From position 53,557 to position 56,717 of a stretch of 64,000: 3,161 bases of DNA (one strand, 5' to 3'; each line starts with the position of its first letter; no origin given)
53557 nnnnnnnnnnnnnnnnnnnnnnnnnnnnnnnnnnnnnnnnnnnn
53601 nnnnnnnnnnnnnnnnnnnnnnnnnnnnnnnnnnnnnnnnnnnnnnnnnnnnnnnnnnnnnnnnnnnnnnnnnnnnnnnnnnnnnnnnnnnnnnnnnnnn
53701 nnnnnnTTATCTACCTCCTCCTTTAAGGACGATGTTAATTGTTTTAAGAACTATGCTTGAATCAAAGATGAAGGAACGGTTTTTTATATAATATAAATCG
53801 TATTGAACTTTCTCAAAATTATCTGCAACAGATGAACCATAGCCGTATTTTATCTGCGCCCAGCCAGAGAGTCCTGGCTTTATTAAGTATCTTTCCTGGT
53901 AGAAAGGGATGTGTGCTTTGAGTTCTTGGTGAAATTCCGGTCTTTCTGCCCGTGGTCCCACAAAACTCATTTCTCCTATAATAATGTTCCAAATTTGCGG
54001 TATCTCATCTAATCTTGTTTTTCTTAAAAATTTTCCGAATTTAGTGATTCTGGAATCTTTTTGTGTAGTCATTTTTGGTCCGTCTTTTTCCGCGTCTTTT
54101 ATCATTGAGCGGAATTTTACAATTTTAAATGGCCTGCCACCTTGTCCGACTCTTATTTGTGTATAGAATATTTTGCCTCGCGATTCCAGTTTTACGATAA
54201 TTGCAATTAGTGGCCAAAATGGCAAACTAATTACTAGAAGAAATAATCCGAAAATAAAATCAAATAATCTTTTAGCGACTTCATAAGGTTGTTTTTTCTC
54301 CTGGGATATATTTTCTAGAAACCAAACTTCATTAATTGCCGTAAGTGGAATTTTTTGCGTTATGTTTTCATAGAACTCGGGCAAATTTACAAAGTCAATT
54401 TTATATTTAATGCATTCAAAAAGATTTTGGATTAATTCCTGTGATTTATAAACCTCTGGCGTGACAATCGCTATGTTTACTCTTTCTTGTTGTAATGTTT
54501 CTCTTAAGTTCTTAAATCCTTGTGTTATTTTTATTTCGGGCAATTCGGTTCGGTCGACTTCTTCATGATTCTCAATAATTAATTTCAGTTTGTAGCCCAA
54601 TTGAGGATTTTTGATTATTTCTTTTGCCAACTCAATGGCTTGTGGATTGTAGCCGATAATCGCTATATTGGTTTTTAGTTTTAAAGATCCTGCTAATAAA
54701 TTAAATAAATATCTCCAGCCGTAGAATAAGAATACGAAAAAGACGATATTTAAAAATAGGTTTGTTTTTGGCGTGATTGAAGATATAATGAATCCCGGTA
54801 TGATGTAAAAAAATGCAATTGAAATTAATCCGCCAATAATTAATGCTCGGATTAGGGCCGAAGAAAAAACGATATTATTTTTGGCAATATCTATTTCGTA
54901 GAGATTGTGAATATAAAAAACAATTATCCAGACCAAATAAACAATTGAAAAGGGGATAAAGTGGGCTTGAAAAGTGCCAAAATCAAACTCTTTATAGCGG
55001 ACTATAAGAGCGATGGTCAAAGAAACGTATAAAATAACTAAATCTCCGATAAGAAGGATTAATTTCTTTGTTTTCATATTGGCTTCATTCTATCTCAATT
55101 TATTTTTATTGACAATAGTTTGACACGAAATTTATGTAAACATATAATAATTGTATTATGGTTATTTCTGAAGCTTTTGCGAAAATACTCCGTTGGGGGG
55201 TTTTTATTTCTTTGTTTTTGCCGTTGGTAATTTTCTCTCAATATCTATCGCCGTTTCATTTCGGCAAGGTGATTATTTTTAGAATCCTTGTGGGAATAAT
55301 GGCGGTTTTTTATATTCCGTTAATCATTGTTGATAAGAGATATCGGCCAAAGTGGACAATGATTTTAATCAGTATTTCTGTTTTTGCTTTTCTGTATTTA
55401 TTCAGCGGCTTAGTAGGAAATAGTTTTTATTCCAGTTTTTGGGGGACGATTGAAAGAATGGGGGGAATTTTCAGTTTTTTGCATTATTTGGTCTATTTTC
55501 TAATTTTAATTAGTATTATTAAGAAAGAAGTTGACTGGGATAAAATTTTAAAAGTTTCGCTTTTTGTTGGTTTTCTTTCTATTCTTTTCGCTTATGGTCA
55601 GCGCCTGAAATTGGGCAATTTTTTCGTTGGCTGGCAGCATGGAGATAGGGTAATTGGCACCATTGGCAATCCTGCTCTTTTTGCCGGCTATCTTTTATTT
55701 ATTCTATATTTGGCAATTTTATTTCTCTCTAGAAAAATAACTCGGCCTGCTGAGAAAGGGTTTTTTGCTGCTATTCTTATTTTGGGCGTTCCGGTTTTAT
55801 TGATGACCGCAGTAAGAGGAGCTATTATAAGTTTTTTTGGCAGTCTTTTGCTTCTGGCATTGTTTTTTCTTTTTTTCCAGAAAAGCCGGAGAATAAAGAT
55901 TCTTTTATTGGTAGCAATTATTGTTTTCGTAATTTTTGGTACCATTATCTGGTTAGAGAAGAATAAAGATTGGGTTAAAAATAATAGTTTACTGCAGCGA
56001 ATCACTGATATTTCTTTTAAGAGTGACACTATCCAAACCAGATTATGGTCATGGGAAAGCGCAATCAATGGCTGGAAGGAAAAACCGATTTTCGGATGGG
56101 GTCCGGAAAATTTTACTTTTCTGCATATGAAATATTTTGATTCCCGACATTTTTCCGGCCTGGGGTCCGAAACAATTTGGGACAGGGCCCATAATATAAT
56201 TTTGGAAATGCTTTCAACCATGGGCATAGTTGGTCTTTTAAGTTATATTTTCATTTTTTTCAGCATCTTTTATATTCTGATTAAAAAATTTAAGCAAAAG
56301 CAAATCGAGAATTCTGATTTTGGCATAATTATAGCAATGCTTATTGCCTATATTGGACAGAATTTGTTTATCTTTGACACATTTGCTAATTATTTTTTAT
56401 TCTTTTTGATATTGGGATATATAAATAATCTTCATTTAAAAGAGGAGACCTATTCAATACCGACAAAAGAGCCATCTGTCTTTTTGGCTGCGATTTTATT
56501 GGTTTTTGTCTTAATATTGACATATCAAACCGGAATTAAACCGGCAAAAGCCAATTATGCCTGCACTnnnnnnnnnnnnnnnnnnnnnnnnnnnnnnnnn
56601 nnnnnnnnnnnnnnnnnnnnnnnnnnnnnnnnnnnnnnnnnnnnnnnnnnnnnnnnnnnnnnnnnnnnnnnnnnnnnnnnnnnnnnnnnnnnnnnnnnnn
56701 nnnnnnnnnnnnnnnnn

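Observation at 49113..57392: Complete lipid-linked glycan export and transfer toolkit beside the tailoring array: Ppm1-like GT2 + DUF2304, GT39 (PMT/ArnT-like), PGT, Wzx, and Wzy_C fused to TPR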

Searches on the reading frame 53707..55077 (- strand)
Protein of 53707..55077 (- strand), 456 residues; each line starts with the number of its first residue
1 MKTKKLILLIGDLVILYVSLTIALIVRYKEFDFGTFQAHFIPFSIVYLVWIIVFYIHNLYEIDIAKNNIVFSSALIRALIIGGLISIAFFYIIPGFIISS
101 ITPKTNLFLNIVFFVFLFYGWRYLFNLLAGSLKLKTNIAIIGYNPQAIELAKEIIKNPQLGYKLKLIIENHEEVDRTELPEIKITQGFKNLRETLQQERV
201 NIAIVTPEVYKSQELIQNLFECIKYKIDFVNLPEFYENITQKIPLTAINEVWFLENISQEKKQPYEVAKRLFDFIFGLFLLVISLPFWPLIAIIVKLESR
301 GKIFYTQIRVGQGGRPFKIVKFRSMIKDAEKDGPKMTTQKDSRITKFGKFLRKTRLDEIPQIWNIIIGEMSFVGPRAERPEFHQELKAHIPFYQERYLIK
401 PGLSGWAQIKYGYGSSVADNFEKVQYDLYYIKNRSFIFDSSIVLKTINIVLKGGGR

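Call 4: search_protein_families(library=pfam, proteins=[window:53707-55077:-], max_evalue=0.01)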
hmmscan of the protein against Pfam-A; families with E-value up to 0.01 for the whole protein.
window:53707-55077:- (456 aa): 1 family
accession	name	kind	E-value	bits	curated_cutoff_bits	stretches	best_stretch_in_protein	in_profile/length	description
PF02397.22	Bac_transf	-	1.1e-65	221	27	1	269-452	1-179/179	Bacterial sugar transferase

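Call 10: search_protein_families(library=ncbifam, proteins=[window:53707-55077:-], max_evalue=0.01)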
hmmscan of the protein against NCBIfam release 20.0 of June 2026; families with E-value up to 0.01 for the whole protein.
window:53707-55077:- (456 aa): 10 families
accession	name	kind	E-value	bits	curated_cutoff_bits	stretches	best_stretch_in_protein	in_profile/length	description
TIGR03025.1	EPS_sugtrans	subfamily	6.4e-113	378.3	295.55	1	11-453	2-441/445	exopolysaccharide biosynthesis polyprenyl glycosylphosphotransferase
TIGR03013.1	EpsB_2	subfamily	1.1e-106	357.6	393.35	1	12-455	3-441/443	TIGR03013 family XrtA/PEP-CTERM system glycosyltransferase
TIGR03023.1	WcaJ_sugtrans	equivalog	4.9e-92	309.6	410.75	1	11-452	2-448/453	undecaprenyl-phosphate glucose phosphotransferase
TIGR03022.1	WbaP_sugtrans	subfamily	1.8e-64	218.7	403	1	8-455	1-454/456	undecaprenyl-phosphate galactose phosphotransferase WbaP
NF007518.0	PRK10124.1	equivalog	8e-46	156.7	684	1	10-447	23-454/464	undecaprenyl-phosphate glucose phosphotransferase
NF052601.1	undeca_RfbP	equivalog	1.6e-45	155.3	330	1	259-451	35-236/244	undecaprenyl-phosphate galactose phosphotransferase family protein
NF041877.1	EPS_EpsZ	equivalog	8.4e-42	143.4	800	1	8-455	11-457/459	exopolysaccharide biosynthesis polyisoprenyl-phosphate hexose-1-phosphate transferase EpsZ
NF050817.1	PolSacchBiosHfsE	equivalog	4e-37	128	750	1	242-451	245-460/467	polysaccharide biosynthesis protein HfsE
NF045514.1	glycotran_HepC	equivalog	9e-26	90.5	140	1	256-376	104-210/220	heterocyst development glycosyltransferase HepC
NF011751.0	PRK15204.1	equivalog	3.5e-23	82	907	1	5-454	14-473/476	undecaprenyl-phosphate galactose phosphotransferase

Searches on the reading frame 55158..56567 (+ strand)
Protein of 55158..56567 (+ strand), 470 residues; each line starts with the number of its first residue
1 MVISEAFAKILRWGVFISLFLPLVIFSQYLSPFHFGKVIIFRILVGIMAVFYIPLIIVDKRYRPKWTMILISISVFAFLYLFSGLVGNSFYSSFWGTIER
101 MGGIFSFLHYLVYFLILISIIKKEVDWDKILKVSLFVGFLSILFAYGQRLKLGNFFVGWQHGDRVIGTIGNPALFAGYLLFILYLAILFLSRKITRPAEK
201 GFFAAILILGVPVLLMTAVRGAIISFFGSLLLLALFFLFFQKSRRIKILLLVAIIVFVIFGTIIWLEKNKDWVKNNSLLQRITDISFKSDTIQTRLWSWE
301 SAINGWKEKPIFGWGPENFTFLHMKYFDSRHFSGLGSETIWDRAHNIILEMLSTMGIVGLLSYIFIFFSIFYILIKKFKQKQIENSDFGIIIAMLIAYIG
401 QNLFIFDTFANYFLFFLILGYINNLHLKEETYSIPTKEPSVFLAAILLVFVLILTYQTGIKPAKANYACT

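Call 45: search_solved_structures(query=A2, max_evalue=1, show_alignments=3)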
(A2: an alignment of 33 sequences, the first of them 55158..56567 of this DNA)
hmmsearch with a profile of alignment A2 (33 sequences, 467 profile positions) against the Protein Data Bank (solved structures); distinct sequences matched with E-value up to 1: 1.
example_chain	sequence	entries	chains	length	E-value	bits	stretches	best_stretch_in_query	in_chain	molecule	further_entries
7tpg_B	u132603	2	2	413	1.8e-05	27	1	177-376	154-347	Putative cell surface polysaccharide polymerase/ligase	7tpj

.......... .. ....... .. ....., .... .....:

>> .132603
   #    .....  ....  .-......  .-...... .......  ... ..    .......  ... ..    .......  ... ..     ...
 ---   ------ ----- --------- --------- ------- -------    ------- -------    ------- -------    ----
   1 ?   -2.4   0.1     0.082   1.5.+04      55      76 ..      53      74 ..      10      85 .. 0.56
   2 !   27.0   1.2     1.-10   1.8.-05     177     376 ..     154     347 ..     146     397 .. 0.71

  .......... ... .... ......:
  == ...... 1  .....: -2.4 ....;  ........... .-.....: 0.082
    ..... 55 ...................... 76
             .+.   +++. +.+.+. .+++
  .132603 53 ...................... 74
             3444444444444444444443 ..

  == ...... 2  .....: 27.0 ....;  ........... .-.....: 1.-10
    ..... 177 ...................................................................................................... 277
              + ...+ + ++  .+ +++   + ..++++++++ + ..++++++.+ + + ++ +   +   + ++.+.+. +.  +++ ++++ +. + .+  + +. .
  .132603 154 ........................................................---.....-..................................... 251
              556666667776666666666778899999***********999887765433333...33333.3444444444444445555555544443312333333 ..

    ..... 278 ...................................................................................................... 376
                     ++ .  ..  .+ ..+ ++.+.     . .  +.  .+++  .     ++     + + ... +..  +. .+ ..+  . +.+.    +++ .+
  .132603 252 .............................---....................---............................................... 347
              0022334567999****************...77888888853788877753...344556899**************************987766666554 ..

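Call 72: search_protein_families(library=pfam, alignment_id=A2, max_evalue=1)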
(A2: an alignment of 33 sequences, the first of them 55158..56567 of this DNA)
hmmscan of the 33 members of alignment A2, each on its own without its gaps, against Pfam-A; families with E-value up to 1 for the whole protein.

A. member 1, window:55158-56567:+ (470 aa): 4 families
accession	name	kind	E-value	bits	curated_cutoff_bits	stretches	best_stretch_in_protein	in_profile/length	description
PF04932.20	Wzy_C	-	6.1e-22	78.4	31.7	1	206-364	2-149/149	O-Antigen ligase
PF01757.29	Acyl_transf_3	-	0.0048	16.4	31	1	341-459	112-233/326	Acyltransferase domain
PF14897.12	EpsG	-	0.06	12.9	30.1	1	348-455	214-309/326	EpsG family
PF13630.11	SdpI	-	0.12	13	28.2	1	335-397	16-63/71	SdpI/YfhL protein family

B. families by the number of members that match (of 33 scanned): 18 families
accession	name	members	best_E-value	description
PF04932.20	Wzy_C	33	3.1e-22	O-Antigen ligase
PF01757.29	Acyl_transf_3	4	0.001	Acyltransferase domain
PF14897.12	EpsG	2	0.0091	EpsG family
PF13630.11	SdpI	2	0.12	SdpI/YfhL protein family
PF08566.15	Pam17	2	0.32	Mitochondrial import protein Pam17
PF07331.16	TctB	1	0.0035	Tripartite tricarboxylate transporter TctB family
PF15338.11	TPIP1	1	0.0079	p53-regulated apoptosis-inducing protein 1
PF19261.4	DUF5904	1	0.029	Domain of unknown function (DUF5904)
PF14050.11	Nudc_N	1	0.031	N-terminal conserved domain of Nudc.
PF11137.13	DUF2909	1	0.057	Protein of unknown function (DUF2909)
PF19862.4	DUF6336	1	0.06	Family of unknown function (DUF6336)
PF12159.13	DUF3593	1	0.079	Protein of unknown function (DUF3593)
PF23809.1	Phage_holin_9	1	0.13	Bacteriophage holin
PF01708.21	Gemini_mov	1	0.13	Geminivirus putative movement protein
PF13942.11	Lipoprotein_20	1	0.15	YfhG lipoprotein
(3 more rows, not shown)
